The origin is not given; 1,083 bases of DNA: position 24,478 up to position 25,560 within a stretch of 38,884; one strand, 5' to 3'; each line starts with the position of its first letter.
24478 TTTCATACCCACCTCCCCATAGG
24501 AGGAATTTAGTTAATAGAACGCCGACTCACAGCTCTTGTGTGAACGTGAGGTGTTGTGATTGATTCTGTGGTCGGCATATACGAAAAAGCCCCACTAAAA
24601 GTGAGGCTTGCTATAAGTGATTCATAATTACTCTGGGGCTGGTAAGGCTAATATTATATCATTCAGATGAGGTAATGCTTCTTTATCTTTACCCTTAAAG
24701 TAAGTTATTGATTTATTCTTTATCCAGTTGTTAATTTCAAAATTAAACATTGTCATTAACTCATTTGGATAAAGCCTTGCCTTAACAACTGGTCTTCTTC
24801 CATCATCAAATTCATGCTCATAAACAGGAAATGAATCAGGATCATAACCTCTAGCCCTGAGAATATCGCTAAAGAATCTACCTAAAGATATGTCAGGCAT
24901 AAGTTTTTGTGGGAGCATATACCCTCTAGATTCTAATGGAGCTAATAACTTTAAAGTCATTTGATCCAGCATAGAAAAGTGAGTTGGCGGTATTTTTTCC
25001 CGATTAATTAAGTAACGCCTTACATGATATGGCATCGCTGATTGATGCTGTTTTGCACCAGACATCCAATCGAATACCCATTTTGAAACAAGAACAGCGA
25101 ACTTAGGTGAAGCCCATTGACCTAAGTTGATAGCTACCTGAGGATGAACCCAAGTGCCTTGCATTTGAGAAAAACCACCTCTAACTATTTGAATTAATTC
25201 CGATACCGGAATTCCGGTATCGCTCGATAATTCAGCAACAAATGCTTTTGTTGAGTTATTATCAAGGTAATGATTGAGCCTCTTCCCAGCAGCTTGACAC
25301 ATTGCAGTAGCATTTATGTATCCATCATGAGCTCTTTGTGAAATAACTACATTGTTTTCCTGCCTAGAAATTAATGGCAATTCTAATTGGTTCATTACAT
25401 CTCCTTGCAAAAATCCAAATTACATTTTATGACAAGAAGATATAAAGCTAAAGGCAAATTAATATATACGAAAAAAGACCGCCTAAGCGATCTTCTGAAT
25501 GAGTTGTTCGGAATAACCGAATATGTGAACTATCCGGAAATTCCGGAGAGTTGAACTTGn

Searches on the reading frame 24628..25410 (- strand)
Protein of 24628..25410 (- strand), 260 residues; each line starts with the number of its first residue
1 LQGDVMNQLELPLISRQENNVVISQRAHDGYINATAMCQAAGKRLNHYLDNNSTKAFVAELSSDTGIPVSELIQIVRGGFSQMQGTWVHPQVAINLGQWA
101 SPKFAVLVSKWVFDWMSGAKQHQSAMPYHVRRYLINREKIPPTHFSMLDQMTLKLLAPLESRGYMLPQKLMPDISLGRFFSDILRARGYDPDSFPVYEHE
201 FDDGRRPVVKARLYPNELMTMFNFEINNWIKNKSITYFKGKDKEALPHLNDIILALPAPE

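Call 6: search_protein_families(library=pfam, proteins=[window:24628-25410:-], max_evalue=0.01)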
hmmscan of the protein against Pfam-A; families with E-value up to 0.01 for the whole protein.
window:24628-25410:- (260 aa): 1 family
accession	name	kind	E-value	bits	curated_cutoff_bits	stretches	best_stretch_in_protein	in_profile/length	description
PF04383.19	KilA-N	-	2.9e-26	91.8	23.8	1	19-117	5-106/107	KilA-N domain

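Call 54: search_dna_similar(query=window:24628-25410:-, collection=phages, mode=protein, max_rows=25, rows=spread)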
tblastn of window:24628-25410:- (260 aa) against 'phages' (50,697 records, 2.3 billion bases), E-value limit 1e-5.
Records with a match: 63; places in all: 73; records where one place covers at least 80% of the query: 5.
Best place of each record, by identity: <60% 63.
By first word of the organism name: Salmonella 13; Nodularia 9; Moraxella 9; Escherichia 6; Klebsiella 5; Bacteriophage 3; Pseudomonas 3; Planktothrix 2; Pseudanabaena 2; Synechococcus 2; and 7 more.
By host as written in the record: - 9; Moraxella catarrhalis 9; Salmonella sp. 6; Escherichia coli 4; Nodularia spumigena KAC65 4; Nodularia spumigena kac68 3; Planktothrix agardhii HAB637 2; Nodularia sp. AV2 2; and 22 more.
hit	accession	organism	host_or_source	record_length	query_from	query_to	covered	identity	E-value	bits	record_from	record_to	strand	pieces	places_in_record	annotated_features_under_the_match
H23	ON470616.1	Escherichia phage vB_EcoS-673R7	Escherichia coli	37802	6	254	96%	52.2%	7e-79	264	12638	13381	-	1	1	DNA-binding protein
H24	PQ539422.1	Proteus phage vB_BPM-V3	Proteus mirabilis BPM-3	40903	1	254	98%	50.4%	5e-76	256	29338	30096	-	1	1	hypothetical protein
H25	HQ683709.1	Planktothrix phage PaV-LD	Planktothrix agardhii HAB637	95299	13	197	71%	30.1%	3e-18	89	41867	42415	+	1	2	KilA-like protein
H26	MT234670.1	Pseudanabaena phage PA-SR01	Pseudanabaena sp. KCZY-C8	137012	24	191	65%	27.0%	1e-10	67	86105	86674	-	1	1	KilA-N domain-containing protein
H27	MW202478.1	Caudoviricetes sp.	Manatee Spring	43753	13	118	41%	41.5%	6e-17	86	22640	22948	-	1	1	kila n domain protein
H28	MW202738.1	Caudoviricetes sp.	Manatee Spring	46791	19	118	38%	36.6%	6e-12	71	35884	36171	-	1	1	kila protein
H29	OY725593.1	Bacteroides phage LoVEphage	-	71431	32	110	30%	44.3%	1e-12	73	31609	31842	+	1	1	transcriptional regulator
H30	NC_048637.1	Nodularia phage vB_NpeS-2AV2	Nodularia sp. AV2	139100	11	109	38%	33.0%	7e-6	53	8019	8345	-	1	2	transcriptional regulator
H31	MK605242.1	Nodularia phage vB_NspS-kac65v151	Nodularia spumigena KAC65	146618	11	109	38%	33.0%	7e-6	53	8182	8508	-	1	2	KilA-N domain-containing protein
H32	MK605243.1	Nodularia phage vB_NspS-kac65v161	Nodularia spumigena KAC65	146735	11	109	38%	33.0%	7e-6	53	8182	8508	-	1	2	KilA-N domain-containing protein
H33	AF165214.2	Pseudomonas phage D3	Pseudomonas aeruginosa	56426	29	106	30%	38.5%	2e-7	57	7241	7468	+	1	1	orf11: KilA-N domain protein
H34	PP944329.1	Pseudomonas phage phi_D3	Pseudomonas aeruginosa PAO1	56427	29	106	30%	38.5%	2e-7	57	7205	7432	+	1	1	transcriptional regulator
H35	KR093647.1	Moraxella phage Mcat23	Moraxella catarrhalis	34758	29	106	30%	38.1%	3e-8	60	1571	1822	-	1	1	hypothetical protein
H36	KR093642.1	Moraxella phage Mcat18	Moraxella catarrhalis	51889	29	106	30%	38.1%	3e-8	60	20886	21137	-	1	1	hypothetical protein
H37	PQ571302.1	Phocaeicola phage PV4-TP1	Phocaeicola vulgatus BM8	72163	25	106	32%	35.4%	8e-9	62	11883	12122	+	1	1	transcriptional regulator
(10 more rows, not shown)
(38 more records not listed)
